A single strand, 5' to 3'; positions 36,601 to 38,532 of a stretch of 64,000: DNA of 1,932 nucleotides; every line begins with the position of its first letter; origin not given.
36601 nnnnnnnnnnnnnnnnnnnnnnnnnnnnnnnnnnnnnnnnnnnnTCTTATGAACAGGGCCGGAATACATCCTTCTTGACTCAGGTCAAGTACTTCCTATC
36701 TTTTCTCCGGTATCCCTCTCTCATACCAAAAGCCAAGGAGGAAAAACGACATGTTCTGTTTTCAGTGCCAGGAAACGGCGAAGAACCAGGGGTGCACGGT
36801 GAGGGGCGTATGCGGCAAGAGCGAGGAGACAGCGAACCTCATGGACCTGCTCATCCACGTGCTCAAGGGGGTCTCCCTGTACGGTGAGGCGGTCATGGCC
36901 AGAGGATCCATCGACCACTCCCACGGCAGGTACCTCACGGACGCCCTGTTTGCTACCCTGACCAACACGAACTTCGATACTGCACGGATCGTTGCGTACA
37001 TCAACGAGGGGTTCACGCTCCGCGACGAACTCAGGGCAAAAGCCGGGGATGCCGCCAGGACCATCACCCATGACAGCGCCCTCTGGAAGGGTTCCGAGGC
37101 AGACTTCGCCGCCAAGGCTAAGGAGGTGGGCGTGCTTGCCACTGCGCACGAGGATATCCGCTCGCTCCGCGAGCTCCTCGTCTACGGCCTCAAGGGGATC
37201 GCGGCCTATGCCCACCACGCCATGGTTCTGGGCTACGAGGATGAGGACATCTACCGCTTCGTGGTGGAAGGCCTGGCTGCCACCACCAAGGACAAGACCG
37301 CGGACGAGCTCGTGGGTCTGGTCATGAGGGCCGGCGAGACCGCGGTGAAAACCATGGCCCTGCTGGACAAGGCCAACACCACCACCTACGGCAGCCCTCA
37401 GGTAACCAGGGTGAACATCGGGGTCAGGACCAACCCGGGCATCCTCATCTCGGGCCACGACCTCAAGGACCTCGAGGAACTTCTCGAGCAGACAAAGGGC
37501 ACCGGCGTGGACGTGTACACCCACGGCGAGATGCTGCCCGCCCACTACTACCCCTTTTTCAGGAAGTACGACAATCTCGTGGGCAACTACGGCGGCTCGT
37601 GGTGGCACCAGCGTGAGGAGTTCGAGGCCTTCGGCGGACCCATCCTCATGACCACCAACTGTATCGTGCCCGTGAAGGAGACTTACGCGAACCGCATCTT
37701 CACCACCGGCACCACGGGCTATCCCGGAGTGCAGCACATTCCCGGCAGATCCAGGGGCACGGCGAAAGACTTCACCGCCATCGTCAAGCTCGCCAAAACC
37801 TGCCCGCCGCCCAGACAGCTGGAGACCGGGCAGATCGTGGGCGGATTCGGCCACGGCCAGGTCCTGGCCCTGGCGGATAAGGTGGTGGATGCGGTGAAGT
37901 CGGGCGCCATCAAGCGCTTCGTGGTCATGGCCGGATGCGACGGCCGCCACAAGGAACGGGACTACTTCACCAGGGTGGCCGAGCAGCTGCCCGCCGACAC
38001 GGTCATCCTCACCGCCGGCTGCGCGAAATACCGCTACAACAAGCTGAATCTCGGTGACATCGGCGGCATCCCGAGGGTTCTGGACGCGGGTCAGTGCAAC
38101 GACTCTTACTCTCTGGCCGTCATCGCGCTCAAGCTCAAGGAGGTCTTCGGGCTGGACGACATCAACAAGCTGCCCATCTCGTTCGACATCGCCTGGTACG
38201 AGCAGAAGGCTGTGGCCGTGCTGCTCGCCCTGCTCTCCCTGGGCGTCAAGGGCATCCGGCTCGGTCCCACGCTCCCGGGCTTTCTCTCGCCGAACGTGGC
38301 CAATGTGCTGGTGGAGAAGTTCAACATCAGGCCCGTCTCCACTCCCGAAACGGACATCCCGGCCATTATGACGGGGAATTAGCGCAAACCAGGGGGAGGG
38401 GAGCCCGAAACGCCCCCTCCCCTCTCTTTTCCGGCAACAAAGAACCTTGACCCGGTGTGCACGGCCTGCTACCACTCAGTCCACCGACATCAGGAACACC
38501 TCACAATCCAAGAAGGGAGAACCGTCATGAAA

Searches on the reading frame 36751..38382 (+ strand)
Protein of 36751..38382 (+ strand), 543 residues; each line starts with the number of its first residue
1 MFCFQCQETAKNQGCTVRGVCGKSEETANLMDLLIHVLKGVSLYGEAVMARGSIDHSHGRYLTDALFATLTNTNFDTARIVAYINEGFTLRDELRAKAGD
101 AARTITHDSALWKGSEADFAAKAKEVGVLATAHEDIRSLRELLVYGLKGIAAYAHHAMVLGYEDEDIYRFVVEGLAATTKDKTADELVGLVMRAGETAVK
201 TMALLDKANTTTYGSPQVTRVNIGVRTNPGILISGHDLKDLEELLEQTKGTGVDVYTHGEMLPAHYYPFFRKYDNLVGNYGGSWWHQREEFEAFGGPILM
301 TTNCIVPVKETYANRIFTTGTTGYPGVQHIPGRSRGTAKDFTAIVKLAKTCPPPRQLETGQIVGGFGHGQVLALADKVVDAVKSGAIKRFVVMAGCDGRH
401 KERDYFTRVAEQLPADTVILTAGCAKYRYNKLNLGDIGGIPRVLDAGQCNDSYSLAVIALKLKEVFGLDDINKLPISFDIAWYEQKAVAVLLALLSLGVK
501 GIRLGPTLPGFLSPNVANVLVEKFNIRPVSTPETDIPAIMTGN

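Call 7: search_protein_families(library=pfam, proteins=[window:36751-38382:+], max_evalue=0.01)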
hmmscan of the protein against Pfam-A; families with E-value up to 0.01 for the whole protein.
window:36751-38382:+ (543 aa): 1 family
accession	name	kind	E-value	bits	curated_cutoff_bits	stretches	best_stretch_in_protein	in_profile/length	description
PF03063.25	Prismane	-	3e-174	580.9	27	1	1-536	1-512/513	Prismane/CO dehydrogenase family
